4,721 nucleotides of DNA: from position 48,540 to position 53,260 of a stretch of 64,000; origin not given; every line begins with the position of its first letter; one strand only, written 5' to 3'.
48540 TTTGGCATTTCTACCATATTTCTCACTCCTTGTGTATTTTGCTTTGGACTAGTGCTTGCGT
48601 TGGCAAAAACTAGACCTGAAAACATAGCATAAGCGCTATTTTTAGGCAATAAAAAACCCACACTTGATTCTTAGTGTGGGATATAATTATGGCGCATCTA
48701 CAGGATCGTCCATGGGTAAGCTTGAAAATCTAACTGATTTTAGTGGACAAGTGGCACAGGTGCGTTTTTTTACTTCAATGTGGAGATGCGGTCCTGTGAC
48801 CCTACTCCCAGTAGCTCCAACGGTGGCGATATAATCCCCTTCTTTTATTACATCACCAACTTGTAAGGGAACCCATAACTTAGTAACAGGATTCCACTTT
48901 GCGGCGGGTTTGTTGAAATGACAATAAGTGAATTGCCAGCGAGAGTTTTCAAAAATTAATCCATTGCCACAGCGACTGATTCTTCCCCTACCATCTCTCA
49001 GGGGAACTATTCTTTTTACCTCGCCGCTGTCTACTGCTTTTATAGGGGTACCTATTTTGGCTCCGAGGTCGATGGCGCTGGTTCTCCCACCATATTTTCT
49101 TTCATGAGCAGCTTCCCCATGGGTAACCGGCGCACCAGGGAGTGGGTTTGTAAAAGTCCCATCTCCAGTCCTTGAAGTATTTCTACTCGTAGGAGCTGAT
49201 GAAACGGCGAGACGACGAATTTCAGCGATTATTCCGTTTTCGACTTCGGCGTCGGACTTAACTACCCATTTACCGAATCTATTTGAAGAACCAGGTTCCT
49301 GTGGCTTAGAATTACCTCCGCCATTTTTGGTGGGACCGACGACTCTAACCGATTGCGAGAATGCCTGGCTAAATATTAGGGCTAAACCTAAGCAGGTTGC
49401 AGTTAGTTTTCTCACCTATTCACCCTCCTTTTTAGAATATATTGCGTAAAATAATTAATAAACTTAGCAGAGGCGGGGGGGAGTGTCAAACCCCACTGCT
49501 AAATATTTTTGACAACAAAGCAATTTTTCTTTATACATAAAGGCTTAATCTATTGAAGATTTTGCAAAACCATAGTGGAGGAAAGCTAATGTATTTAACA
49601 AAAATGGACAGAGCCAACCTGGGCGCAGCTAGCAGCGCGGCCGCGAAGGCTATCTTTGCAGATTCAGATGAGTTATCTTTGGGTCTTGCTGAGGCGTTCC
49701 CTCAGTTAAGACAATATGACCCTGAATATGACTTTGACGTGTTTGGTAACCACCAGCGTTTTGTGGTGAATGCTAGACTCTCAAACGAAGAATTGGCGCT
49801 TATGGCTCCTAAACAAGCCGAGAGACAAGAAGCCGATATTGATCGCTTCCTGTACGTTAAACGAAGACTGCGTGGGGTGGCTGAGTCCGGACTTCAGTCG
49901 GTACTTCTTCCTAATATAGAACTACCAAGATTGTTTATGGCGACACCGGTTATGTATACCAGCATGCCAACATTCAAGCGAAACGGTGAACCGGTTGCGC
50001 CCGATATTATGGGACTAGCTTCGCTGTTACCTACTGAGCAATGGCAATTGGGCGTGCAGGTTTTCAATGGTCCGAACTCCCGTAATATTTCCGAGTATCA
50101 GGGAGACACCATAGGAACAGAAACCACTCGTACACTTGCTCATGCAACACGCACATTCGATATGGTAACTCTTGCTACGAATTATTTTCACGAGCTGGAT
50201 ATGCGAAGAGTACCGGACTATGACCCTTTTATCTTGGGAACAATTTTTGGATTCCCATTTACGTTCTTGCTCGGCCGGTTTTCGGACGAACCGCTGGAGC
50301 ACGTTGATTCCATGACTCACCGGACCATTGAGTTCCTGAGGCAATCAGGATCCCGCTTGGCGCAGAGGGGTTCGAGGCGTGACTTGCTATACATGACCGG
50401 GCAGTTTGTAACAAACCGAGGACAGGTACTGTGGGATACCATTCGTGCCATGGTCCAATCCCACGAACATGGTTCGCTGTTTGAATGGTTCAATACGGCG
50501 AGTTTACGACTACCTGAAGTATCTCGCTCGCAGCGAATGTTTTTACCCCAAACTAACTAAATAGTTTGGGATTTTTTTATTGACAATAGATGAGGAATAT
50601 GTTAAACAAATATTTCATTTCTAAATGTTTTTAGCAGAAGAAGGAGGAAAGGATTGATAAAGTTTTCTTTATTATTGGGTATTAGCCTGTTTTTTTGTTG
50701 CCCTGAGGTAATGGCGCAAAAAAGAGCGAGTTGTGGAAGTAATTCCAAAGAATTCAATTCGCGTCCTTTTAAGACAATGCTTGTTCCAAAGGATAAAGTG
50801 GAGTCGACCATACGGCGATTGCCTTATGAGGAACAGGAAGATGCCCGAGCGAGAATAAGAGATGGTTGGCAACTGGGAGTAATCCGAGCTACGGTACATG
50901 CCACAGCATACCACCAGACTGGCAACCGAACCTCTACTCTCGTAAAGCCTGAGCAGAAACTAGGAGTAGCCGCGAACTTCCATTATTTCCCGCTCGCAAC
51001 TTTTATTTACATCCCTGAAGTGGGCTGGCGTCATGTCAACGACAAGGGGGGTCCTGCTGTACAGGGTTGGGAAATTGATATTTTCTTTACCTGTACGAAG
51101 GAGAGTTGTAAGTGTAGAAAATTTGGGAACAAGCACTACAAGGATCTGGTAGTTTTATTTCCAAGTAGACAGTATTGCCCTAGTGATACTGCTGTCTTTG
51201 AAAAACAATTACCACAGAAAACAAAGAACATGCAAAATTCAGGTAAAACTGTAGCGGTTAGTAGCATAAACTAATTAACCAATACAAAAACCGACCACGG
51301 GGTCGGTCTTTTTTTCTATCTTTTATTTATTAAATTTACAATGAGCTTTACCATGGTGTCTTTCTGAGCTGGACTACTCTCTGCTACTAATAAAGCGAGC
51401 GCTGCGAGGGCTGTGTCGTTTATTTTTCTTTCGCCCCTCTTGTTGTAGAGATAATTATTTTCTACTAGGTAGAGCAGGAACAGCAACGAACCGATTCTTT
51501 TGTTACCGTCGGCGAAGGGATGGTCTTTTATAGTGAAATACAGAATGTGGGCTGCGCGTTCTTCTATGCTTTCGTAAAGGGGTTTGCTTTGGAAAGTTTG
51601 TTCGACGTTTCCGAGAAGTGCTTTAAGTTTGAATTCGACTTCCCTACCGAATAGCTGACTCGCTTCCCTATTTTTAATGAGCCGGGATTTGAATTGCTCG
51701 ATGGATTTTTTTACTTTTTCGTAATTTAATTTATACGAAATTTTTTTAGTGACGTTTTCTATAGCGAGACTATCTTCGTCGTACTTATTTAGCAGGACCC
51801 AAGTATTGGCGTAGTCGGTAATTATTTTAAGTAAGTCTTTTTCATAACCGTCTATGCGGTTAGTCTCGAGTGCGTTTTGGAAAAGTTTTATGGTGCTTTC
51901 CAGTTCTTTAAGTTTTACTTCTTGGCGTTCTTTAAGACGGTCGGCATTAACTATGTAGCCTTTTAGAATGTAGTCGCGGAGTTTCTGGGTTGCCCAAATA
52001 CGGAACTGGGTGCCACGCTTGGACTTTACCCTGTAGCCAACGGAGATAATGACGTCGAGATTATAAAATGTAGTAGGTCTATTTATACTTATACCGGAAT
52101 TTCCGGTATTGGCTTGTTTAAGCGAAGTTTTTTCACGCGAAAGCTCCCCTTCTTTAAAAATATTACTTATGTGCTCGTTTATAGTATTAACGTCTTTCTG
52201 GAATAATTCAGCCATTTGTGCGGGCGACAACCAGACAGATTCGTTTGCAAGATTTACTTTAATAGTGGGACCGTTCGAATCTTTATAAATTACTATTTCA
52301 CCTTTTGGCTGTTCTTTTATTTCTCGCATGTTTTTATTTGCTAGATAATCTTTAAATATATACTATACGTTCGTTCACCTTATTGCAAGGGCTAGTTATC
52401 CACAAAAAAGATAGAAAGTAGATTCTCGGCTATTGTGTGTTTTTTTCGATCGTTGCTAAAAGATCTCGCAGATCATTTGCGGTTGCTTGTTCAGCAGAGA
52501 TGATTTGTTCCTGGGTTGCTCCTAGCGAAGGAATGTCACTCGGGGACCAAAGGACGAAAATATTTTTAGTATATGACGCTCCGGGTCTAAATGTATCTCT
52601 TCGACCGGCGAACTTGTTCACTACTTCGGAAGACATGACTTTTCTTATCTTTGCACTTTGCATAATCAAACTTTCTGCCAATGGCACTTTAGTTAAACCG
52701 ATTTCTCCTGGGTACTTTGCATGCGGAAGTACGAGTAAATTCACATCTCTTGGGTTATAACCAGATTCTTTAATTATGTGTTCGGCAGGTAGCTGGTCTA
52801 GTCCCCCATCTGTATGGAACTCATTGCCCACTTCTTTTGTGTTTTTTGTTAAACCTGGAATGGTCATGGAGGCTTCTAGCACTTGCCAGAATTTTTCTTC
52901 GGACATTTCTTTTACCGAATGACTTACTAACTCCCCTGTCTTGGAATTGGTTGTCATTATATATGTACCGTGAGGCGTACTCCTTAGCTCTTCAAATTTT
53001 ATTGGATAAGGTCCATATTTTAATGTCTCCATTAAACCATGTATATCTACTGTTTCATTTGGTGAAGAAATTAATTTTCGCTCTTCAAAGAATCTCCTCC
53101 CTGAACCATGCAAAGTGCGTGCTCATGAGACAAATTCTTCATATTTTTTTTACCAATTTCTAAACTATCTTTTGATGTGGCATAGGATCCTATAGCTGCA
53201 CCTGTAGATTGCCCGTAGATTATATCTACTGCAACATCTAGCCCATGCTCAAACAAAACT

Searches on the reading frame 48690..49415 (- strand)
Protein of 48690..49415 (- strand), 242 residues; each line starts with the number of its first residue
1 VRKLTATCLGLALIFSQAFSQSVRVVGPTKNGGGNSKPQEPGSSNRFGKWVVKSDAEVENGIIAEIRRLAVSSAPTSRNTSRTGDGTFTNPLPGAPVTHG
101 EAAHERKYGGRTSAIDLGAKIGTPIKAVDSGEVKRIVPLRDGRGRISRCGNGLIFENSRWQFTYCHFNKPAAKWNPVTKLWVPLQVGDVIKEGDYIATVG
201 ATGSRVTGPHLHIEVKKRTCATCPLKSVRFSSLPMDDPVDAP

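Call 6: search_protein_families(library=pfam, proteins=[window:48690-49415:-], max_evalue=0.1)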
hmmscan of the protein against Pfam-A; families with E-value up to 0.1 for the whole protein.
window:48690-49415:- (242 aa): 1 family
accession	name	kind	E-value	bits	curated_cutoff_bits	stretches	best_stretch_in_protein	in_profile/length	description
PF01551.29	Peptidase_M23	-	9.4e-13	48.6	28.7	1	113-218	4-90/96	Peptidase family M23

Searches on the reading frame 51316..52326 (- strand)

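Call 20: search_protein_families(library=pfam, proteins=[window:51316-52326:-], max_evalue=0.001)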
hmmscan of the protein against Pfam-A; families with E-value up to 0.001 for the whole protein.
window:51316-52326:- (336 aa): 2 families
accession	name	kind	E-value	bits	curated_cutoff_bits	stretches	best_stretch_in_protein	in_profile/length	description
PF13310.11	Virulence_RhuM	-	1.1e-23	84.3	33.7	1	76-203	11-129/252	Virulence protein RhuM family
PF02661.23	Fic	-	4e-10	40.8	24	1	212-287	10-93/93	Fic/DOC family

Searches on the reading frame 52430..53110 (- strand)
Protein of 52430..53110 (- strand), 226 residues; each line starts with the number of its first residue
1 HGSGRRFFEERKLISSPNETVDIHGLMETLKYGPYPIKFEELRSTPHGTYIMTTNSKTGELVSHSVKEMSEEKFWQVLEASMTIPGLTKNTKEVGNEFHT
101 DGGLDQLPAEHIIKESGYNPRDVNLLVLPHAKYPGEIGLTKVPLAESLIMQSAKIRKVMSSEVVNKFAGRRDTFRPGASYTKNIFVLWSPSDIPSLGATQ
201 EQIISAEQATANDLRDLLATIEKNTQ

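Call 20: search_protein_families(library=pfam, proteins=[window:52430-53110:-], max_evalue=0.001)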
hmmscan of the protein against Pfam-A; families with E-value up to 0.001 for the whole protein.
window:52430-53110:- (226 aa): 1 family
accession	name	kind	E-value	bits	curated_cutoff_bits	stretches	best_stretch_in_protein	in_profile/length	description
PF01734.28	Patatin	-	1.1e-05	26.2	27.7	1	7-109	76-187/191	Patatin-like phospholipase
